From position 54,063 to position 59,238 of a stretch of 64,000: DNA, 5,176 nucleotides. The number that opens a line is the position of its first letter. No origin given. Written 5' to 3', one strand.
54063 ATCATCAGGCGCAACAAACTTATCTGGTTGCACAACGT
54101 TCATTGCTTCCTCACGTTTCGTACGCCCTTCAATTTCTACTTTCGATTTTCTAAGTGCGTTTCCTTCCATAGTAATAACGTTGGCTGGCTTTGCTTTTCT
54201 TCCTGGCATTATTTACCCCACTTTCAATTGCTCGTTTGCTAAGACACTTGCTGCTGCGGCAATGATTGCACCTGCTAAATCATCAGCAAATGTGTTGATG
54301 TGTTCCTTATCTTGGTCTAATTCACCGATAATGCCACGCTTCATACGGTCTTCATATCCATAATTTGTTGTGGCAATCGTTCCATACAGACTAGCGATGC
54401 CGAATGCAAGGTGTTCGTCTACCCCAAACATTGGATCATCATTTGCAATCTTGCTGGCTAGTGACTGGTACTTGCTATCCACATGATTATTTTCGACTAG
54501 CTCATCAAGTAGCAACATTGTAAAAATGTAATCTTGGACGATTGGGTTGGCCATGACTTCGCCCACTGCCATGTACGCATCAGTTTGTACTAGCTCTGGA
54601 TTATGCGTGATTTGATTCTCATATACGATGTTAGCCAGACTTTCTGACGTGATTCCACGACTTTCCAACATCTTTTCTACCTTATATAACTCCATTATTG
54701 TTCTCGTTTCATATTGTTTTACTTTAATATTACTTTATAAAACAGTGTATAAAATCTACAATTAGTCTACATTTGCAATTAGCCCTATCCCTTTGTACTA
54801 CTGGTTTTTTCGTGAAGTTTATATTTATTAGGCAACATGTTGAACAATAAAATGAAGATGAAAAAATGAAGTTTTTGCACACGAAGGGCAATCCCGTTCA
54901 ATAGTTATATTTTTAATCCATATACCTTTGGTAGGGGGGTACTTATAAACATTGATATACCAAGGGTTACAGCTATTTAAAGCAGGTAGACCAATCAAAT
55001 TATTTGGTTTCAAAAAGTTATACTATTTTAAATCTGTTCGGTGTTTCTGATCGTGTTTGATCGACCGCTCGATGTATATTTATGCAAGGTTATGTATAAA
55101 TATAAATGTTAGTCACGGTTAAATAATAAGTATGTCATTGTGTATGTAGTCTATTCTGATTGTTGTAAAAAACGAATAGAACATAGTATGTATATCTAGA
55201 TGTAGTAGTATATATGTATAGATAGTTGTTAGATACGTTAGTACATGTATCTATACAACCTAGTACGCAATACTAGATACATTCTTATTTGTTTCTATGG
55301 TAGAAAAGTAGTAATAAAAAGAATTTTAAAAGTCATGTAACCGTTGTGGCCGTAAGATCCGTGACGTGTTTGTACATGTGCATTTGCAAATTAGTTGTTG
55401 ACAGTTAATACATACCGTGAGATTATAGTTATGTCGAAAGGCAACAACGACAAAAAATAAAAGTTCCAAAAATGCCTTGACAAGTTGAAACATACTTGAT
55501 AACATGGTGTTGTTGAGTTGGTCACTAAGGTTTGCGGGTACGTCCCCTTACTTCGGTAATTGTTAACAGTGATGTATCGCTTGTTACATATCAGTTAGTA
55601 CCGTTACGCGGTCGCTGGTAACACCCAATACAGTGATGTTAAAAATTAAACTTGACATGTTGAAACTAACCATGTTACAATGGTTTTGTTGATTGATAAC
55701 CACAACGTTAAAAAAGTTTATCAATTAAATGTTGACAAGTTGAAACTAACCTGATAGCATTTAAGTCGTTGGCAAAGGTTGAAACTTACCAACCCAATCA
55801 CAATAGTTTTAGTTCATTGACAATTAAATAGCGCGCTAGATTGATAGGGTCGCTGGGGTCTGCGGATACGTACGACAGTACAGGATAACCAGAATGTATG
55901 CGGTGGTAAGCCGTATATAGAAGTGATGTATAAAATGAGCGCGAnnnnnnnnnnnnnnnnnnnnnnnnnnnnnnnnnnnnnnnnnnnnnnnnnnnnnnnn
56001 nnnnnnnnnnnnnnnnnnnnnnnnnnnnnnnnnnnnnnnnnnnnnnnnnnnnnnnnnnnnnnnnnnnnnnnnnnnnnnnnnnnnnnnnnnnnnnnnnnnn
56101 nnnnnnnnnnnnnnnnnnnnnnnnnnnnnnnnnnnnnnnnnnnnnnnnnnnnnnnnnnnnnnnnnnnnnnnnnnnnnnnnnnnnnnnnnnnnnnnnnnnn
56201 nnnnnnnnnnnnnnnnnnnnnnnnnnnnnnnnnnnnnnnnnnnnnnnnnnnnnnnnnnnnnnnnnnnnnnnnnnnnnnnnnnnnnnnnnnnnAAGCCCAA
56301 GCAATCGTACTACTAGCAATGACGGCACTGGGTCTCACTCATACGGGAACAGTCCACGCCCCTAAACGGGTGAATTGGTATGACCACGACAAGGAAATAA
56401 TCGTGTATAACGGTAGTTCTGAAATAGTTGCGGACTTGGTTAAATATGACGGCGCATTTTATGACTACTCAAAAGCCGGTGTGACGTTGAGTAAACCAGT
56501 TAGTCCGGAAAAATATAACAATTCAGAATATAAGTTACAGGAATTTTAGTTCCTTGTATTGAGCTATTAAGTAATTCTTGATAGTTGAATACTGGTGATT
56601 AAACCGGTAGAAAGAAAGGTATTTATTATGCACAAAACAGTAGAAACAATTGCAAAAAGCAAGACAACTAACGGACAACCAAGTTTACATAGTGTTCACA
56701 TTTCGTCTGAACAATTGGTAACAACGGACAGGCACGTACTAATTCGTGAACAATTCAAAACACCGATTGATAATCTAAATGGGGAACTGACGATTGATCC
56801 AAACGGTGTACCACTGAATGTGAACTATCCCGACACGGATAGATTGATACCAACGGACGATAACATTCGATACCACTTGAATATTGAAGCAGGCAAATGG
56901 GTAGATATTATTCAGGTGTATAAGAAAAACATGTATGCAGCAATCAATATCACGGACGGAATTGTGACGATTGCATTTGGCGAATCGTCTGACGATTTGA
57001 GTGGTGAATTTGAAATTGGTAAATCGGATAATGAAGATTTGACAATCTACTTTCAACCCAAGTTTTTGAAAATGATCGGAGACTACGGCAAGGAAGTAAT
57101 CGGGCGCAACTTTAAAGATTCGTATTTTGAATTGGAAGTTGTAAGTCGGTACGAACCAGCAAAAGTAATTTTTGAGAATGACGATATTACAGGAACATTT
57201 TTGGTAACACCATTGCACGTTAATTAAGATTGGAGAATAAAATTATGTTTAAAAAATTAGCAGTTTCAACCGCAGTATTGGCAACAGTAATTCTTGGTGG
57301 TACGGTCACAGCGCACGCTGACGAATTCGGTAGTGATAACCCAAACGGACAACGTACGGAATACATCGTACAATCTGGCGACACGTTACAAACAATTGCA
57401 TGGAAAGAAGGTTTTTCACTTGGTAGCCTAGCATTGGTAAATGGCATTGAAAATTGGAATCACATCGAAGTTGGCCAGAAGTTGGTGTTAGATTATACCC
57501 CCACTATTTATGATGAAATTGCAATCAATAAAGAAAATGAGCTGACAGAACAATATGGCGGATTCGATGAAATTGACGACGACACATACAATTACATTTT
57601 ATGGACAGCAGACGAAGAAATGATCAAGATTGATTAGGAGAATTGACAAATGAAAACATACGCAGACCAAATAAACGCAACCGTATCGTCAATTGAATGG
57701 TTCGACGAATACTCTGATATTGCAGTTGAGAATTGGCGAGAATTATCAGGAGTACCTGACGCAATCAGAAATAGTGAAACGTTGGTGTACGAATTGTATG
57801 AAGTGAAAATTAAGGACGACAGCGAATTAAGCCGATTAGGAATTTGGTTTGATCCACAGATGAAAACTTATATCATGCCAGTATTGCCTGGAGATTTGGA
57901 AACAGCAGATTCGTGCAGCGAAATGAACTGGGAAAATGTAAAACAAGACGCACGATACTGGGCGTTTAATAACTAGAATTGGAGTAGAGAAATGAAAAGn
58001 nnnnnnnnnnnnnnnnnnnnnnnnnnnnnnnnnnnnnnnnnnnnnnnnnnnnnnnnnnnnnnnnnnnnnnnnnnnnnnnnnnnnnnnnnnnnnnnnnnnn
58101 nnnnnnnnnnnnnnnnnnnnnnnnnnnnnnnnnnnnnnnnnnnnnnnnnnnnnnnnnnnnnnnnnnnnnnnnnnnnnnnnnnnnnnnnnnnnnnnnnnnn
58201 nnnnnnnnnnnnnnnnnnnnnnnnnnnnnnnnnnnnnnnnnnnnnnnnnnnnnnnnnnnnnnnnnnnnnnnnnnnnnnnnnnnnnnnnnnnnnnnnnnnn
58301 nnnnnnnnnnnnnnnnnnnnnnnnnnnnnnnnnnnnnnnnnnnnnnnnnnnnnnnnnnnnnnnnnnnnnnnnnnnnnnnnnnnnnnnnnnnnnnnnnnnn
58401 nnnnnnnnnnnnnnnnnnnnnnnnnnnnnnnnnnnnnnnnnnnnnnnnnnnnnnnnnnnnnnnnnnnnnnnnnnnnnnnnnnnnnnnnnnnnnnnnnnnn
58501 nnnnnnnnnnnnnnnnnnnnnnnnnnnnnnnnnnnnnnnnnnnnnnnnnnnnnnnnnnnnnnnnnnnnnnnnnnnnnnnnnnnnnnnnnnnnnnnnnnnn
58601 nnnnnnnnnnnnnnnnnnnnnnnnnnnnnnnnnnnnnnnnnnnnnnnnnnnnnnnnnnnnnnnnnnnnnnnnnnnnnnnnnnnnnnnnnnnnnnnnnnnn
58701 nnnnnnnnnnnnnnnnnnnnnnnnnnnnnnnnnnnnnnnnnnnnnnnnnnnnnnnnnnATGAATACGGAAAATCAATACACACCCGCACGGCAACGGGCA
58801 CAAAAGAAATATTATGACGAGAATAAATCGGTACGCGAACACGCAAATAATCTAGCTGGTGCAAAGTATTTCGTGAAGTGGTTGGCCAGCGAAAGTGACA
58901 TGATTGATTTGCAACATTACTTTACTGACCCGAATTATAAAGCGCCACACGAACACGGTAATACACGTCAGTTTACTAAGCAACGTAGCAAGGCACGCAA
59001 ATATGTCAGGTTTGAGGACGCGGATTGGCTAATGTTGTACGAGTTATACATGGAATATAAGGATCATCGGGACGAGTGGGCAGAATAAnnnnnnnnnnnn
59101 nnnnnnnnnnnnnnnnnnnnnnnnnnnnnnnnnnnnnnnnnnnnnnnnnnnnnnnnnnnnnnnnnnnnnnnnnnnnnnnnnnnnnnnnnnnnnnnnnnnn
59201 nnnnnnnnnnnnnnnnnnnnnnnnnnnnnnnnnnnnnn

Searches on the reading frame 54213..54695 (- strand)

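Call 7: search_protein_families(library=phrogs, proteins=[window:54213-54695:-])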
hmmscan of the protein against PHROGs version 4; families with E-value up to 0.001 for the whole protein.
window:54213-54695:- (160 aa): 1 family
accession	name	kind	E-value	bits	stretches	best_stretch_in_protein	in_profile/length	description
phrog_12432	-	other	3.8e-36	126.1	1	5-156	17-165/423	phosphatidylglycerophosphatase A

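Call 8: search_protein_families(library=pfam, proteins=[window:54213-54695:-])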
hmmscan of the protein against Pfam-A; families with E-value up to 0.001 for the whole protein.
window:54213-54695:- (160 aa): 1 family
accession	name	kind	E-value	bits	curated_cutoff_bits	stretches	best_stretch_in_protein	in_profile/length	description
PF04608.18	PgpA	-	1.9e-19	70.4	28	1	16-153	18-140/141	Phosphatidylglycerophosphatase A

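Call 87: search_protein_families(library=ncbifam, max_evalue=0.01, proteins=[window:54213-54695:-])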
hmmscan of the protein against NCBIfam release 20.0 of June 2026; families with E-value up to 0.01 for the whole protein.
window:54213-54695:- (160 aa): 1 family
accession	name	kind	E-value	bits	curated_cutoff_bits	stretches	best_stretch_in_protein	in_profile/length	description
TIGR03161.1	ribazole_CobZ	equivalog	6.9e-12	45.9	152.5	1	7-151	2-137/140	alpha-ribazole phosphatase CobZ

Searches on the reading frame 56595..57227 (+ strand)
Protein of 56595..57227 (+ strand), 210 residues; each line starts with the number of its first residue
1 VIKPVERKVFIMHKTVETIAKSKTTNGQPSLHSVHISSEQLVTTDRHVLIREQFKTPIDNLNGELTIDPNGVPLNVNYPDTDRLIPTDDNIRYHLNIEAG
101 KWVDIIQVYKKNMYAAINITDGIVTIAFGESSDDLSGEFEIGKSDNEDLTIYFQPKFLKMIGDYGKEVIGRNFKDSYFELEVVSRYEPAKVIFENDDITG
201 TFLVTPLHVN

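Call 7: search_protein_families(library=phrogs, proteins=[window:56595-57227:+])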
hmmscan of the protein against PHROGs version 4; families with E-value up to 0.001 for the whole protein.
window:56595-57227:+ (210 aa): 2 families
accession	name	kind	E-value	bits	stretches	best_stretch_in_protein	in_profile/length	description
phrog_6615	-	DNA, RNA and nucleotide metabolism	4.3e-17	63.5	1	26-207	21-211/214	DNA polymerase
phrog_947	-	DNA, RNA and nucleotide metabolism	0.00011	22.3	0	22-58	145-186/368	DNA polymerase processivity factor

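Call 8: search_protein_families(library=pfam, proteins=[window:56595-57227:+])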
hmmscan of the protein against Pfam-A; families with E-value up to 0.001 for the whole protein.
window:56595-57227:+ (210 aa): 0 families

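Call 86: search_protein_families(library=pfam, max_evalue=0.01, proteins=[window:56595-57227:+])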
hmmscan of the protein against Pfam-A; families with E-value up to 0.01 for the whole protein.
window:56595-57227:+ (210 aa): 0 families

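Call 87: search_protein_families(library=ncbifam, max_evalue=0.01, proteins=[window:56595-57227:+])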
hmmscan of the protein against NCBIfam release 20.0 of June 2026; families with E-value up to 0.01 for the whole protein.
window:56595-57227:+ (210 aa): 0 families

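Call 97: search_solved_structures(query=window:56595-57227:+, max_evalue=1)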
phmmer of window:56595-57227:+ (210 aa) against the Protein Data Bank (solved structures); distinct sequences matched with E-value up to 1: 2.
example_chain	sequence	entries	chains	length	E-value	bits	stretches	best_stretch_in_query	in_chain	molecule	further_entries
2awa_A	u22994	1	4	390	1.8e-05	27.7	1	74-158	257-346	DNA polymerase III, beta chain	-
2avt_A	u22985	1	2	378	0.23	14.3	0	74-158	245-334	DNA polymerase III beta subunit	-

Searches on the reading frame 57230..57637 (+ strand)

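Call 61: search_protein_families(library=phrogs, proteins=[window:57230-57637:+])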
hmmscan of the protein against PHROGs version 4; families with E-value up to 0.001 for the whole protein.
window:57230-57637:+ (135 aa): 9 families
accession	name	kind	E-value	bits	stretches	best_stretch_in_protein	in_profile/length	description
phrog_4602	-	other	4.5e-12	47.3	1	10-89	7-81/220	transglycosylase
phrog_291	-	lysis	7.9e-10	39.1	1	3-109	406-496/509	endolysin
phrog_7348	-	lysis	5.2e-09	34.5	1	38-102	2100-2166/2564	endolysin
phrog_1274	-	lysis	1.9e-05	25.5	1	39-88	20-69/70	lysM motif protein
phrog_9611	-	lysis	2.2e-05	25.2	1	27-88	166-224/246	endolysin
phrog_28394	-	unknown function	2.9e-05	24.4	1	42-87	66-111/303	-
phrog_2742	-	lysis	0.00031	21.3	1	41-88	264-311/318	endolysin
phrog_20780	-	unknown function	0.00058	21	1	41-85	71-115/117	-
phrog_380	-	lysis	0.00079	19.5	1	39-92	180-239/309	endolysin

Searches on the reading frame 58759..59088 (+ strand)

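Call 61: search_protein_families(library=phrogs, proteins=[window:58759-59088:+])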
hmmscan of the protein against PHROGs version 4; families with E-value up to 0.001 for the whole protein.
window:58759-59088:+ (109 aa): 1 family
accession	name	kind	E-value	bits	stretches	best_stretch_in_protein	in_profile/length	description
phrog_2277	-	unknown function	1.9e-07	31.9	1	6-53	5-52/62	-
